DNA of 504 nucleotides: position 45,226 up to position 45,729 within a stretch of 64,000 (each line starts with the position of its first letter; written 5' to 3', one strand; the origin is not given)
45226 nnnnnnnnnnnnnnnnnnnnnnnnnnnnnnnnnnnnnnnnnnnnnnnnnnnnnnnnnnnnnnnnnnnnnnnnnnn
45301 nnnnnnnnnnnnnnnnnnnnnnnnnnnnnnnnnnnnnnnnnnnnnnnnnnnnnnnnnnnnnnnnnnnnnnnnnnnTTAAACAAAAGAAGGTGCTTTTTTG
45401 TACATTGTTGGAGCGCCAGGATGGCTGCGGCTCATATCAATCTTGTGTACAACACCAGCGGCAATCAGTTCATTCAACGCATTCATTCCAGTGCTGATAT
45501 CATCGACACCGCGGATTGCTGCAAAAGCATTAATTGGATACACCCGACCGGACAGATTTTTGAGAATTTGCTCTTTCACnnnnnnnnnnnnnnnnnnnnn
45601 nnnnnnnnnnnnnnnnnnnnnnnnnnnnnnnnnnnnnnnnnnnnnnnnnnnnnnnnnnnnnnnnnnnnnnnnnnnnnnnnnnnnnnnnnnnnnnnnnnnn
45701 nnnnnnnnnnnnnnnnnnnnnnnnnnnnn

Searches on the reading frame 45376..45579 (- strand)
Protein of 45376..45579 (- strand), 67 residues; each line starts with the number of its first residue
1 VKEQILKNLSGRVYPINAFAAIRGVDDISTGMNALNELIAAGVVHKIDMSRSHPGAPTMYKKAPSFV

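Call 35: search_protein_families(library=pfam, proteins=[window:45376-45579:-], max_evalue=0.01)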
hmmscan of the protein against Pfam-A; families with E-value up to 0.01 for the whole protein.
window:45376-45579:- (67 aa): 0 families

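Call 71: find_encoding_contigs(protein=window:45376-45579:-, flank=4000, max_places=10)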
Protein window:45376-45579:- (67 aa): 3 contigs read that carry it; 3 places shown.
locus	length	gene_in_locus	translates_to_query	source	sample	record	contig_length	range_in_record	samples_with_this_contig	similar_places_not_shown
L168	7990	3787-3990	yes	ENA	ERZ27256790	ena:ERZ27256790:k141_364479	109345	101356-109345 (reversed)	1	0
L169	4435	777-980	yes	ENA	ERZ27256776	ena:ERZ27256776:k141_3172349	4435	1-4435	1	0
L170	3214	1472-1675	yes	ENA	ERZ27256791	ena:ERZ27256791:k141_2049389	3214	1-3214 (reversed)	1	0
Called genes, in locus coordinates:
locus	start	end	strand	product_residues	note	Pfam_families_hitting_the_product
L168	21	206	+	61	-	-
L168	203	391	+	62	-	-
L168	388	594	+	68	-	-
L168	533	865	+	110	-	-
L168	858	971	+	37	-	-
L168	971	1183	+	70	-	PF08401:ArdcN (faint)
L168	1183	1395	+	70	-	-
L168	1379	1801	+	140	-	-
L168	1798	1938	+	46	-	-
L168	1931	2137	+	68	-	-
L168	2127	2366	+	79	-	-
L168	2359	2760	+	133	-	-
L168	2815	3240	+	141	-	PF13328:HD_4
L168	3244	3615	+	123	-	-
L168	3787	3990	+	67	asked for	-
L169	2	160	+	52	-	?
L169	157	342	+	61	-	-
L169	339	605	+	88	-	-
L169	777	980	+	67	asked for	-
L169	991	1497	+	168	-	-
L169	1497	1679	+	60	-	-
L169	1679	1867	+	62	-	-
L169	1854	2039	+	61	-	-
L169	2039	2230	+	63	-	-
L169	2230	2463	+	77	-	-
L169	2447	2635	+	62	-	-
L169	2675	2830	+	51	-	-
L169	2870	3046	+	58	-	-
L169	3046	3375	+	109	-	-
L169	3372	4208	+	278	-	PF13426:PAS_9 (weak), PF00990:GGDEF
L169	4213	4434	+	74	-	?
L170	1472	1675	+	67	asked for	-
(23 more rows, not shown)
